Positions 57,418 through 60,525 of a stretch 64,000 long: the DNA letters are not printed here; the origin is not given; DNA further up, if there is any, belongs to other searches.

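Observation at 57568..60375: Secreted C10 (streptopain-family) cysteine protease with InlB-B-like modules, three Cys-bearing FN3-like repeats and a dockerin-like C-terminus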

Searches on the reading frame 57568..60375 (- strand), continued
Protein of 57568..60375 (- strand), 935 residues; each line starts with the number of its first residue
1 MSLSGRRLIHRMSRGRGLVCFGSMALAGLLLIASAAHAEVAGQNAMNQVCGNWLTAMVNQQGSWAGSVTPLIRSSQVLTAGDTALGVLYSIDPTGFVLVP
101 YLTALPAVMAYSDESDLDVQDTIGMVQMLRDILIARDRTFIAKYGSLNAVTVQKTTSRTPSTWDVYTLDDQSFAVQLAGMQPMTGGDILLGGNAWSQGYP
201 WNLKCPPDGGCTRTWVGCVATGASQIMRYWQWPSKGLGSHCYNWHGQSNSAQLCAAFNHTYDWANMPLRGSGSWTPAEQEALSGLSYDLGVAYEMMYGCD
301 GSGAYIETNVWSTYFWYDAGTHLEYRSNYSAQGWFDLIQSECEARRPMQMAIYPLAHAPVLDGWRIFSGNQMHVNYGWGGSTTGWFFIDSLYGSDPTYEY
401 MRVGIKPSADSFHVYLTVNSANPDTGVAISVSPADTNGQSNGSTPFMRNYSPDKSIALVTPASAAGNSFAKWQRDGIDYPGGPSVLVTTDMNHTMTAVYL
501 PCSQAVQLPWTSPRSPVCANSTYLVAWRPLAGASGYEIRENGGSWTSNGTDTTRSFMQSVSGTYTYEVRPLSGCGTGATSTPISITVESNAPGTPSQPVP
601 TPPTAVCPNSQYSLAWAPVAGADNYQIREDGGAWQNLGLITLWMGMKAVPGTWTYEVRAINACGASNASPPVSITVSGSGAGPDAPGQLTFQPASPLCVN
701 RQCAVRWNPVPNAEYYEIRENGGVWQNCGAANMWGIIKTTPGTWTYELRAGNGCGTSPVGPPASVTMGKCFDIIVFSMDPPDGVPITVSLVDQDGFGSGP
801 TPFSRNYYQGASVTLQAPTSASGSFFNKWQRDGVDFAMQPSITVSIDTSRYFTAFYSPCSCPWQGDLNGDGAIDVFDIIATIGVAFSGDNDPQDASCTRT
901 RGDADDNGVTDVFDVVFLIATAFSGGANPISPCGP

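Call 10: find_homologous_proteins(query=window:57568-60375:-, max_evalue=0.00001)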
Query window:57568-60375:- (935 aa): 459 proteins with E <= 0.00001 among 8000 candidates; the best 120 are listed.
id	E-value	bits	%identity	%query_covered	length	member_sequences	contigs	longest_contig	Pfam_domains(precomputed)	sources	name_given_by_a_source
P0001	0.0e+0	2040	93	99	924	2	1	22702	PF01640.24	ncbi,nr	ncbi:MAG: C10 family peptidase [candidate division Zixibacteria bacterium]|nr:C10 family peptidase [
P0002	0.0e+0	1662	76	97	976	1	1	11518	PF01640.24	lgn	-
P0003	0.0e+0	1141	62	83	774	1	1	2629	PF01640.24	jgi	jgi:hypothetical protein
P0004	1.2e-185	638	54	56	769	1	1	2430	PF09471.16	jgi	jgi:hypothetical protein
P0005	1.4e-147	512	39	47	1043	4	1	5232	PF09471.16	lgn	-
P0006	3.2e-144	500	42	47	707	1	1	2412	-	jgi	jgi:hypothetical protein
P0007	4.7e-117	410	31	49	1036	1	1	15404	PF09479.17,PF00082.28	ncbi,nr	ncbi:MAG TPA: S8 family serine peptidase, partial [Pyrinomonadaceae bacterium]|nr:S8 family serine p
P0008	3.0e-107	378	45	44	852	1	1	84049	PF02412.24,PF01640.24,PF00404.25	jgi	jgi:Peptidase C10 family/Dockerin type I domain/Thrombospondin type 3 repeat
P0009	1.7e-105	372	46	44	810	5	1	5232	PF02412.24,PF01640.24,PF00404.25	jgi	-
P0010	2.1e-95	339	40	48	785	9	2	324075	PF02412.24,PF01640.24,PF00404.25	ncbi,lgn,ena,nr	ncbi:MAG TPA: hypothetical protein ENO07_02915 [candidate division Zixibacteria bacterium]|nr:hypoth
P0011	1.9e-94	336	44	43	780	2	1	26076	PF02412.24,PF01640.24,PF00404.25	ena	-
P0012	5.0e-92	328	45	43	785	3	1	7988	PF02412.24,PF01640.24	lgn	-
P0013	1.2e-87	313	46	41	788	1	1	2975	PF01640.24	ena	-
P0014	1.2e-85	307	42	42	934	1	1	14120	PF01640.24,PF20773.6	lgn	-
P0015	3.7e-85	305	42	42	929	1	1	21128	PF01640.24,PF13860.13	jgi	-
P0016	5.6e-85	304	43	41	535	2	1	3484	PF02412.24,PF01640.24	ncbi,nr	ncbi:MAG: C10 family peptidase, partial [candidate division Zixibacteria bacterium]|nr:C10 family pe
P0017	3.1e-84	302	43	41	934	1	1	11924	PF01640.24,PF20773.6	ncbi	-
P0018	3.9e-84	302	41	43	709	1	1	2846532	PF00801.27,PF01640.24,PF00404.25,PF18911.7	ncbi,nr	ncbi:MAG: C10 family peptidase [Candidatus Zixiibacteriota bacterium]|nr:MAG: C10 family peptidase [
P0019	1.3e-83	300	40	43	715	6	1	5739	PF02412.24,PF01640.24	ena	-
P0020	3.0e-83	299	40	44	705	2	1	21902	PF02412.24,PF01640.24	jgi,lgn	jgi:hypothetical protein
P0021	5.7e-83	298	40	44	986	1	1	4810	PF13229.13,PF01640.24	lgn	-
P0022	5.8e-83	298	42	40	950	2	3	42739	PF01839.30,PF01640.24,PF00404.25,PF13517.13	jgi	jgi:hypothetical protein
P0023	1.3e-82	297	42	45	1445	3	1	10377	PF01640.24,PF00404.25,PF00041.28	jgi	jgi:hypothetical protein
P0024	2.5e-82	296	40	40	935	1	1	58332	PF01640.24,PF20773.6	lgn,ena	-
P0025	5.4e-82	294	42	42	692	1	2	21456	PF02412.24,PF01640.24,PF00404.25,PF05345.19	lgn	-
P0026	5.7e-82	294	40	45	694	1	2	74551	PF02412.24,PF01640.24,PF05345.19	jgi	jgi:hypothetical protein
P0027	5.8e-82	294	42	40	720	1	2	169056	PF02412.24,PF01640.24,PF00404.25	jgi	jgi:hypothetical protein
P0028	7.4e-82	294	42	41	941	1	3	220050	PF01839.30,PF01640.24,PF00404.25,PF13517.13,PF27905.1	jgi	jgi:hypothetical protein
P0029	8.9e-82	294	44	40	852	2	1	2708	PF01640.24,PF18962.8,PF13860.13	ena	-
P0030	8.5e-81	290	41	43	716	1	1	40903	PF02412.24,PF01640.24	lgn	-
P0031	1.6e-80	290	41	41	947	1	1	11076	PF01839.30,PF01640.24,PF00404.25,PF13517.13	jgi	jgi:hypothetical protein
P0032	3.5e-80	288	42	43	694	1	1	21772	PF02412.24,PF01640.24,PF05345.19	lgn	-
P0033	3.2e-79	285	42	40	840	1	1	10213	PF01839.30,PF01640.24,PF00404.25,PF13517.13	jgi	jgi:hypothetical protein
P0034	3.5e-79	285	44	41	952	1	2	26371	PF01640.24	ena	-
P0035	3.8e-79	285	42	41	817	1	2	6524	PF01640.24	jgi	jgi:hypothetical protein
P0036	4.6e-79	285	42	41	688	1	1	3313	PF02412.24,PF01640.24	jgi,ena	-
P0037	1.2e-78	283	42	40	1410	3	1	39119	PF13229.13,PF01640.24,PF22842.4,PF13860.13,PF05048.20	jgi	-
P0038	3.0e-78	282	42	41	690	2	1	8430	PF01640.24,PF18962.8,PF13860.13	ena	-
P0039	3.1e-78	282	41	41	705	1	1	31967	PF00801.27,PF01640.24,PF00404.25,PF18911.7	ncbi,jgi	jgi:PKD repeat protein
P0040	3.3e-78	282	39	42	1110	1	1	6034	PF13229.13,PF01640.24,PF13860.13,PF17161.11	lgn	-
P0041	5.5e-78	281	38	48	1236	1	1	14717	PF01839.30,PF01640.24,PF13517.13,PF13860.13,PF07593.19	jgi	jgi:hypothetical protein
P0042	7.8e-78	281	40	41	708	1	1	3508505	PF00801.27,PF01640.24,PF00404.25,PF18911.7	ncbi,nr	ncbi:putative Streptopain [Candidatus Zixiibacteriota bacterium]|nr:putative Streptopain [candidate 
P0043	8.5e-78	281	39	42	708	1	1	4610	PF00801.27,PF01640.24,PF00404.25,PF18911.7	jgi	jgi:PKD repeat protein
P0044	1.2e-77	280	40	42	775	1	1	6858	PF01640.24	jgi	jgi:hypothetical protein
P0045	1.4e-77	280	41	40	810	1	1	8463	PF01640.24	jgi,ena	-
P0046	1.4e-77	280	39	44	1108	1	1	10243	PF13229.13,PF01640.24,PF13860.13,PF17161.11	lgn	-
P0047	2.9e-77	279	40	43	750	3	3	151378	PF01640.24,PF00415.25,PF13540.13,PF25390.2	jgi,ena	-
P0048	3.0e-77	279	40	40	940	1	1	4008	PF01839.30,PF01640.24,PF00404.25,PF13517.13,PF27905.1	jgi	jgi:hypothetical protein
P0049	3.2e-77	279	42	41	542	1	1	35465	PF01640.24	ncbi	ncbi:MAG: C10 family peptidase, partial [Planctomycetota bacterium]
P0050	3.3e-77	279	39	42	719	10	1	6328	PF00801.27,PF01640.24,PF18911.7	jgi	-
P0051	4.1e-77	278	43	40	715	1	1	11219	PF00801.27,PF01640.24,PF18911.7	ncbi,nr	ncbi:MAG: C10 family peptidase [candidate division Zixibacteria bacterium]|nr:C10 family peptidase [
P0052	9.1e-77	277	40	41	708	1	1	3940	PF02412.24,PF01640.24,PF00404.25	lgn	-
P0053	1.5e-76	276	39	40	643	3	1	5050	PF01640.24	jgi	jgi:hypothetical protein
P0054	2.6e-76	276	41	40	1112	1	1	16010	PF01640.24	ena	-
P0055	3.5e-76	275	40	43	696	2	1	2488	PF02412.24,PF01640.24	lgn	-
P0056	6.4e-76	274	40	41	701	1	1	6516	PF00801.27,PF01640.24,PF00404.25,PF18911.7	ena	-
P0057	7.3e-76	274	41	41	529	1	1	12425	PF01640.24,PF13860.13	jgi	jgi:hypothetical protein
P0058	7.8e-76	274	40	43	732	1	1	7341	PF00801.27,PF01640.24,PF18911.7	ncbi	-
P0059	8.0e-76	274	40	41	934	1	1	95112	PF01640.24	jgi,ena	-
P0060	9.5e-76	274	40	42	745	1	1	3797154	PF01640.24,PF23759.2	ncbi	ncbi:MAG: C10 family peptidase, partial [Phycisphaerales bacterium]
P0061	1.2e-75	273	41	41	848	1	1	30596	PF13229.13,PF01640.24,PF02415.24,PF05048.20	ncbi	-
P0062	1.3e-75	273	41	44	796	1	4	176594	PF01640.24,PF20773.6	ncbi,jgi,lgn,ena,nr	ncbi:MAG TPA: C10 family peptidase [Acidobacteriota bacterium]|nr:C10 family peptidase [Acidobacteri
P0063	1.5e-75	273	41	41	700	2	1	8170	PF00801.27,PF01640.24,PF00404.25,PF18911.7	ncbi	-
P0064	1.8e-75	273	40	39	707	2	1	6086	PF01640.24,PF00404.25,PF18911.7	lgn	-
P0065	2.3e-75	272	39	41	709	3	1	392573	PF00801.27,PF01640.24,PF00404.25,PF18911.7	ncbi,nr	ncbi:MAG: C10 family peptidase [candidate division Zixibacteria bacterium]|nr:C10 family peptidase [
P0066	2.9e-75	272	41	40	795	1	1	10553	PF01839.30,PF01640.24,PF00404.25,PF13517.13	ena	-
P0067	3.5e-75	272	41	41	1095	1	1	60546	PF13229.13,PF01640.24,PF22842.4,PF13860.13,PF17161.11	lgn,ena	-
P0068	3.7e-75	272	42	40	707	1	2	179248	PF00801.27,PF01640.24,PF00404.25,PF18911.7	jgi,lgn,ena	-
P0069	4.3e-75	272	40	42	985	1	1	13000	PF01640.24,PF13860.13,PF00041.28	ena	-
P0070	5.3e-75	271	39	42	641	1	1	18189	PF01640.24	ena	-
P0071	1.2e-74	270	40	41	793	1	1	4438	PF01640.24,PF20773.6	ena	-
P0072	1.9e-74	269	39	43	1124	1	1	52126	PF01640.24,PF25788.3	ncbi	ncbi:MAG: C10 family peptidase [Candidatus Zixiibacteriota bacterium]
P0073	2.9e-74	269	40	41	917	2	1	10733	PF13229.13,PF01640.24,PF02415.24,PF05048.20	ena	-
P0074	3.4e-74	269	40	39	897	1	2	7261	PF01640.24,PF13529.14,PF13860.13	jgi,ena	-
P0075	4.0e-74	268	41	41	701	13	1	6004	PF00801.27,PF01640.24,PF00404.25,PF18911.7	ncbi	-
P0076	4.4e-74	268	40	43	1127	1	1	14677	PF01640.24,PF00404.25,PF25788.3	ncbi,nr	ncbi:MAG: C10 family peptidase [candidate division Zixibacteria bacterium]|nr:C10 family peptidase [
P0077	5.0e-74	268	37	48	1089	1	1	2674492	PF01640.24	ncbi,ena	-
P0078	5.8e-74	268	40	39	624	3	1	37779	PF01640.24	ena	-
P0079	9.2e-74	267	39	44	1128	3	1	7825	PF01640.24,PF00404.25,PF25788.3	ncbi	-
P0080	1.0e-73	267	39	42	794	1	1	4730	PF01640.24,PF20773.6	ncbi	-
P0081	1.1e-73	267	38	47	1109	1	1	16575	PF13229.13,PF01640.24,PF02415.24,PF22842.4,PF13860.13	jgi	jgi:parallel beta-helix repeat protein/predicted outer membrane repeat protein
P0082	1.2e-73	267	36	49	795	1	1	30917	PF01640.24,PF20773.6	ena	-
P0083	1.4e-73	267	41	40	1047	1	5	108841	PF01640.24,PF02494.23,PF13860.13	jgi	jgi:hypothetical protein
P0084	1.5e-73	266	39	43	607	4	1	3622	PF01640.24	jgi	-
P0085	1.5e-73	266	38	40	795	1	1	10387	PF01640.24,PF20773.6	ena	-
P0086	2.6e-73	266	42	38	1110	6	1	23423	PF01640.24,PF02415.24,PF13860.13,PF17161.11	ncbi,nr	ncbi:MAG: C10 family peptidase [Candidatus Eisenbacteria bacterium]|nr:C10 family peptidase [Candida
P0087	2.8e-73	266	40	41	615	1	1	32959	PF01640.24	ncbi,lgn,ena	-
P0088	4.7e-73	265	42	40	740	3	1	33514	PF00801.27,PF01640.24,PF18911.7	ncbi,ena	-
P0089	5.4e-73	265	39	40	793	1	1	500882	PF01640.24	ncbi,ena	-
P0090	6.6e-73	264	39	40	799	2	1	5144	PF02412.24,PF01640.24,PF05345.19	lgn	-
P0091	6.6e-73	264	40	38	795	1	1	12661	PF01640.24,PF20773.6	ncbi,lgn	ncbi:MAG: C10 family peptidase [Candidatus Zixiibacteriota bacterium]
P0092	6.9e-73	264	40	40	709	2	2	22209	PF00801.27,PF01640.24,PF18911.7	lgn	-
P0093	1.2e-72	263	41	42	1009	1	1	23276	PF22073.3,PF15780.12,PF01640.24,PF07610.18,PF24798.3,PF18962.8,PF22066.3,PF24507.2,PF13860.13,PF22544.3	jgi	jgi:hypothetical protein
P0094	1.5e-72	263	41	41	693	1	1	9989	PF02412.24,PF01640.24,PF13734.12,PF05345.19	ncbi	ncbi:MAG: C10 family peptidase [bacterium]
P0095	1.9e-72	263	40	43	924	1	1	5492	PF01640.24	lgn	-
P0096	2.2e-72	263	40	42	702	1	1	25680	PF02412.24,PF01640.24,PF00404.25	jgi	jgi:hypothetical protein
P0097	3.2e-72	262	40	43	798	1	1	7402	PF01640.24,PF00404.25,PF20773.6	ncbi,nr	ncbi:MAG: hypothetical protein GY841_07795 [FCB group bacterium]|nr:hypothetical protein [FCB group 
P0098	3.3e-72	262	37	48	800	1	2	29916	PF01640.24,PF20773.6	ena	-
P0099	3.7e-72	262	40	42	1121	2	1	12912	PF01640.24,PF00404.25,PF25788.3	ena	-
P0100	4.6e-72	262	39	41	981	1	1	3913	PF01640.24,PF13529.14,PF25833.1,PF13860.13,PF00041.28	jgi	jgi:fibronectin type 3 domain-containing protein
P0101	1.0e-71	260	40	39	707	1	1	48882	PF00801.27,PF01640.24,PF00404.25,PF18911.7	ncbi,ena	-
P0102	1.3e-71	260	37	43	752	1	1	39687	PF13229.13,PF01640.24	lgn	-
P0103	1.6e-71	260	39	43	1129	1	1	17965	PF01640.24,PF00404.25,PF25788.3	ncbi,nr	ncbi:MAG: hypothetical protein GY841_18765 [FCB group bacterium]|nr:hypothetical protein [FCB group 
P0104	1.6e-71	260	39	42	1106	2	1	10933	PF01640.24,PF00404.25,PF25788.3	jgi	-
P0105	1.9e-71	259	39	42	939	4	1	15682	PF01640.24,PF20773.6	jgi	-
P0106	2.8e-71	259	40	42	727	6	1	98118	PF00801.27,PF01640.24,PF00404.25,PF18911.7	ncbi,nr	ncbi:MAG: C10 family peptidase [candidate division Zixibacteria bacterium]|nr:C10 family peptidase [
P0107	4.6e-71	258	41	40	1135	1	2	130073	PF13229.13,PF01640.24,PF13860.13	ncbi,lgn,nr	ncbi:MAG: C10 family peptidase [Candidatus Eisenbacteria bacterium]|nr:C10 family peptidase [Candida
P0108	5.2e-71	258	38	43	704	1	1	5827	PF00801.27,PF01640.24,PF00404.25,PF18911.7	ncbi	-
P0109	8.2e-71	257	38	43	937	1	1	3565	PF01640.24,PF20773.6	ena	-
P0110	8.5e-71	257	31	59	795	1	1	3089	PF01640.24,PF00404.25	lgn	-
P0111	1.0e-70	257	40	41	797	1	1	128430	PF02412.24,PF01640.24,PF05345.19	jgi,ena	-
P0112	1.2e-70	257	41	39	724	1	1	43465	PF00801.27,PF01640.24,PF18911.7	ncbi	ncbi:MAG: C10 family peptidase [bacterium]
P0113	1.3e-70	257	35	47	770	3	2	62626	PF01640.24,PF20773.6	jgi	-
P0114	1.7e-70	256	39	41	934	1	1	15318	PF01640.24,PF20773.6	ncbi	-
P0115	1.9e-70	256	37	48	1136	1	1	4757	PF13229.13,PF01640.24,PF13529.14,PF13860.13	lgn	-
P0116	1.9e-70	256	37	43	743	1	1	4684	PF01640.24,PF18911.7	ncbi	-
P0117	3.0e-70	256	41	40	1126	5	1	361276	PF01640.24,PF00404.25,PF25788.3,PF00041.28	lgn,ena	-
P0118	3.3e-70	255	37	48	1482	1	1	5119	PF02412.24,PF01839.30,PF14312.13,PF01640.24,PF13517.13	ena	-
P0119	3.4e-70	255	37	43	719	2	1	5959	PF00801.27,PF01640.24,PF18911.7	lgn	-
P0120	6.4e-70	254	38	42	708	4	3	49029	PF00801.27,PF01640.24,PF18911.7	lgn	-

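Call 20: find_encoding_contigs(protein=P0001, flank=10000, max_places=3)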
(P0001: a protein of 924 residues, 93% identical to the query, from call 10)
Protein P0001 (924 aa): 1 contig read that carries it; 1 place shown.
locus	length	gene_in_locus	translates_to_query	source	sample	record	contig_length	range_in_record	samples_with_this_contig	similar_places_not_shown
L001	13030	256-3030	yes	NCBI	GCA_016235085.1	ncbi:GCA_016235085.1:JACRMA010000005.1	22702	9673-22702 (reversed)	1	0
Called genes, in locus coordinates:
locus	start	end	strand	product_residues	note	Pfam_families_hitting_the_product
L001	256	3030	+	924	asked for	PF01640:Peptidase_C10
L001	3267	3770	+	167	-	PF05163:DinB, PF12867:DinB_2 (weak)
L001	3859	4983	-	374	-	-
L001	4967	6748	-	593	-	PF00672:HAMP (weak), PF00512:HisKA, PF02518:HATPase_c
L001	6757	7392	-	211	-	-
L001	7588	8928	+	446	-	PF11028:TMEM260_N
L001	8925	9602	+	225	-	PF28495:TMEM260_2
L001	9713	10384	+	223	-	PF00528:BPD_transp_1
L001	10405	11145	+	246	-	PF00005:ABC_tran, PF02463:SMC_N (faint), PF13304:AAA_21 (weak)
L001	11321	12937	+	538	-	PF00082:Peptidase_S8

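Call 21: find_encoding_contigs(protein=P0002, flank=10000, max_places=3)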
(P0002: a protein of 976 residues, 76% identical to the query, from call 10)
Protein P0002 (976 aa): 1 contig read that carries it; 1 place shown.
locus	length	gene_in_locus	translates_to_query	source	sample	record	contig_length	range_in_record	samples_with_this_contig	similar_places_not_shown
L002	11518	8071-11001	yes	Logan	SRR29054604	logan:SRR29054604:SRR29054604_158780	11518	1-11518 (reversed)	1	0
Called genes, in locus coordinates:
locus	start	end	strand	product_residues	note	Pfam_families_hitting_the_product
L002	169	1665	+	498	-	PF13517:FG-GAP_3 (faint), PF01839:FG-GAP (faint)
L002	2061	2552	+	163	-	PF04024:PspC, PF18917:LiaI-LiaF-like_TM1, PF22570:LiaF-TM (weak)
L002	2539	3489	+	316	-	PF18917:LiaI-LiaF-like_TM1, PF22570:LiaF-TM, PF17115:Toast_rack_N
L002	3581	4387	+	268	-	PF00497:SBP_bac_3, PF10613:Lig_chan-Glu_bd (faint)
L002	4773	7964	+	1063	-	PF00404:Dockerin_1 (faint), PF17210:SdrD_B, PF13385:Laminin_G_3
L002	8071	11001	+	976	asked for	PF01640:Peptidase_C10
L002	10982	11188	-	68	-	-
